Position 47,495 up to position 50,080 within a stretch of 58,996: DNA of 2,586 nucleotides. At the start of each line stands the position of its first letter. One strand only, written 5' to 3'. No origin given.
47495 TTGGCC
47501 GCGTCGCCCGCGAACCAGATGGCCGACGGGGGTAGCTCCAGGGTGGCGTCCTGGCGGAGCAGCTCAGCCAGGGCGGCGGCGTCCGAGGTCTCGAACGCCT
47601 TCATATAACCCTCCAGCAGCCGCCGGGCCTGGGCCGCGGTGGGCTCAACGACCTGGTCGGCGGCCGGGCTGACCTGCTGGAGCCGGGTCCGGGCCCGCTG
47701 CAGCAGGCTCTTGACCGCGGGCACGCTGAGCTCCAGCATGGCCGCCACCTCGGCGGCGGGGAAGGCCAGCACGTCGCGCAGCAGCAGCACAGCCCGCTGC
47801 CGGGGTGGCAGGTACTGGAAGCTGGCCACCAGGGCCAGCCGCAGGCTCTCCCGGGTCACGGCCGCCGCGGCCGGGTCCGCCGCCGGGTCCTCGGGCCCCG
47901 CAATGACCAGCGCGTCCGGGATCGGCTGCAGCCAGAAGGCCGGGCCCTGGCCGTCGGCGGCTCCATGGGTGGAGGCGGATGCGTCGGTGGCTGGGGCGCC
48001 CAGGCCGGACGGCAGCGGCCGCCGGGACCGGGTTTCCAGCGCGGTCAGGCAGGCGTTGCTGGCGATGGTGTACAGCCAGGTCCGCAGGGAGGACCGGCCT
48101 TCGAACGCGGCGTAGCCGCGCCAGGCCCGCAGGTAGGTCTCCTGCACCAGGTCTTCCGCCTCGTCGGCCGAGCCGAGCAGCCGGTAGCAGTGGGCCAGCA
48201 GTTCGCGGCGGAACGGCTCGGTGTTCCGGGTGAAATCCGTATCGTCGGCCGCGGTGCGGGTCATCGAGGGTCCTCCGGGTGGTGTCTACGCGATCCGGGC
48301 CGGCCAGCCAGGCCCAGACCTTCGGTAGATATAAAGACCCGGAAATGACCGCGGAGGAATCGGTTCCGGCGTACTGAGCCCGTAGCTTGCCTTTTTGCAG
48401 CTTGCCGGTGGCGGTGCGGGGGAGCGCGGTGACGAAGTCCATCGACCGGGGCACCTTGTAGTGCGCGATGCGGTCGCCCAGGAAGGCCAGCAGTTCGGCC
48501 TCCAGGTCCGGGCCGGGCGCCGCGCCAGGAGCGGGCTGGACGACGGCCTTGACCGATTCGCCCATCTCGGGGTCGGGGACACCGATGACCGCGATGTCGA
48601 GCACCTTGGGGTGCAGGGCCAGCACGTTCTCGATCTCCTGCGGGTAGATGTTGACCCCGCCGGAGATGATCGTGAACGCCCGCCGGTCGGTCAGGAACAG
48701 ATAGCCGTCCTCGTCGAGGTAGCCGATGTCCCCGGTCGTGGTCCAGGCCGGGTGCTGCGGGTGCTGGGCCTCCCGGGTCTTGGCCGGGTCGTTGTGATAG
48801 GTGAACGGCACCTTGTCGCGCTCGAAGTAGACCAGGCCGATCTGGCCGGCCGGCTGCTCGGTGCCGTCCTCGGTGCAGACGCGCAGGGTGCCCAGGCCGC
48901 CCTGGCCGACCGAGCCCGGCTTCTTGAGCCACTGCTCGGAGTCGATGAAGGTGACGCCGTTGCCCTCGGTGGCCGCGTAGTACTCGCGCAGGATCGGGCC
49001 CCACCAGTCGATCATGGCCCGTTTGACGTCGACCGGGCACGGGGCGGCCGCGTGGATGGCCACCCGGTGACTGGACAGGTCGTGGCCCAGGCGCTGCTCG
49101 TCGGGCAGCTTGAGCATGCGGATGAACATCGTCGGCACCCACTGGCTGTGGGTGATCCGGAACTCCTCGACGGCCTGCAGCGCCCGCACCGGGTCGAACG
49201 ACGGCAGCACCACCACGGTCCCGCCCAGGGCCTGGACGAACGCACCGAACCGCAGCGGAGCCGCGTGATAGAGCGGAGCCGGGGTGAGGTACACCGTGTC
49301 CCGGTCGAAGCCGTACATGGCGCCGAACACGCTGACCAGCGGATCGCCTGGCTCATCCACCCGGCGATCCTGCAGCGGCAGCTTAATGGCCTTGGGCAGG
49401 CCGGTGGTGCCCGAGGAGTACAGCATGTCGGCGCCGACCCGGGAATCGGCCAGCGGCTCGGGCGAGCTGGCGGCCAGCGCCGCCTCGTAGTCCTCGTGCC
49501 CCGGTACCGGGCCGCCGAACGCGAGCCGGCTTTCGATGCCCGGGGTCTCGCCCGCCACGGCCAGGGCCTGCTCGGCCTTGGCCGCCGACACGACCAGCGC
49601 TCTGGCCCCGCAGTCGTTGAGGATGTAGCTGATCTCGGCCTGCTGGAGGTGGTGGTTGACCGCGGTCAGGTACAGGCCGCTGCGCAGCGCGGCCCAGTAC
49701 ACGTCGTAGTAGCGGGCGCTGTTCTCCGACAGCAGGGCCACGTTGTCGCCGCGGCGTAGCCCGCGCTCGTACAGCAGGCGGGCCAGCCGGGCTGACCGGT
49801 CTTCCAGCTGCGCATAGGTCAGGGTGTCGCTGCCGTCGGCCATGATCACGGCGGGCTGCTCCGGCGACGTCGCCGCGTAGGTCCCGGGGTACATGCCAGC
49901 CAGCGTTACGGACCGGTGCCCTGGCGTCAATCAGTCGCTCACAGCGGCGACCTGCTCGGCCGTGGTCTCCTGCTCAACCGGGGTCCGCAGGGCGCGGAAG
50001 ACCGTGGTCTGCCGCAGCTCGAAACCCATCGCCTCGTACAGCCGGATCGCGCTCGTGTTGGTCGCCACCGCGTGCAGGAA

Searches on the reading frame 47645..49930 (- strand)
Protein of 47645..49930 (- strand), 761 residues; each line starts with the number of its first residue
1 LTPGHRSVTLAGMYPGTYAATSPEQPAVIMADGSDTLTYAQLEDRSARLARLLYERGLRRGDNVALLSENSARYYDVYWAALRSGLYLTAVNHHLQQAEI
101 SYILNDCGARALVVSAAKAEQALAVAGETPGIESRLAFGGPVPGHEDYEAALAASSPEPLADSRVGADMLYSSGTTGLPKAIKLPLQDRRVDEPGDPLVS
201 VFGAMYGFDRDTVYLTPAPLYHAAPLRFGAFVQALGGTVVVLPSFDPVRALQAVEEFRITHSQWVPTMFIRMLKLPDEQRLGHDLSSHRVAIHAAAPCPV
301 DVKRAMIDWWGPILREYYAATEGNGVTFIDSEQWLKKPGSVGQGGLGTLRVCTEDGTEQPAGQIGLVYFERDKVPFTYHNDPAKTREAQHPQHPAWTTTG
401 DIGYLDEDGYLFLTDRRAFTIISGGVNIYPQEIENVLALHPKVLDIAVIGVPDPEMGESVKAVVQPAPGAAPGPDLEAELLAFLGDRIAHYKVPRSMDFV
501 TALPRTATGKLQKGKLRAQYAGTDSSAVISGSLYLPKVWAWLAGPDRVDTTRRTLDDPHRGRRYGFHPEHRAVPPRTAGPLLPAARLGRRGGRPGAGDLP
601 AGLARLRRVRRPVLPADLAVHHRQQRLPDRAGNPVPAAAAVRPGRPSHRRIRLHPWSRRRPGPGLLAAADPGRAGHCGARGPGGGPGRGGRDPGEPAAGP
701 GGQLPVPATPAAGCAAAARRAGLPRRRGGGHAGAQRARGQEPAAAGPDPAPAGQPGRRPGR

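Call 84: search_protein_families(library=pfam, proteins=[window:47645-49930:-], max_evalue=0.00001)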
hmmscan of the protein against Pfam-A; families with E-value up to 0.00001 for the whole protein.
window:47645-49930:- (761 aa): 2 families
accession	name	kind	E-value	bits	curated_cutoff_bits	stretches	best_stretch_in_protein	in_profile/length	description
PF00501.34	AMP-binding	-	9.8e-59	199.5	29.9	1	19-372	5-377/384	AMP-binding enzyme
PF13193.12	AMP-binding_C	-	6.9e-20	72.2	24.5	1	432-510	1-76/76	AMP-binding enzyme C-terminal domain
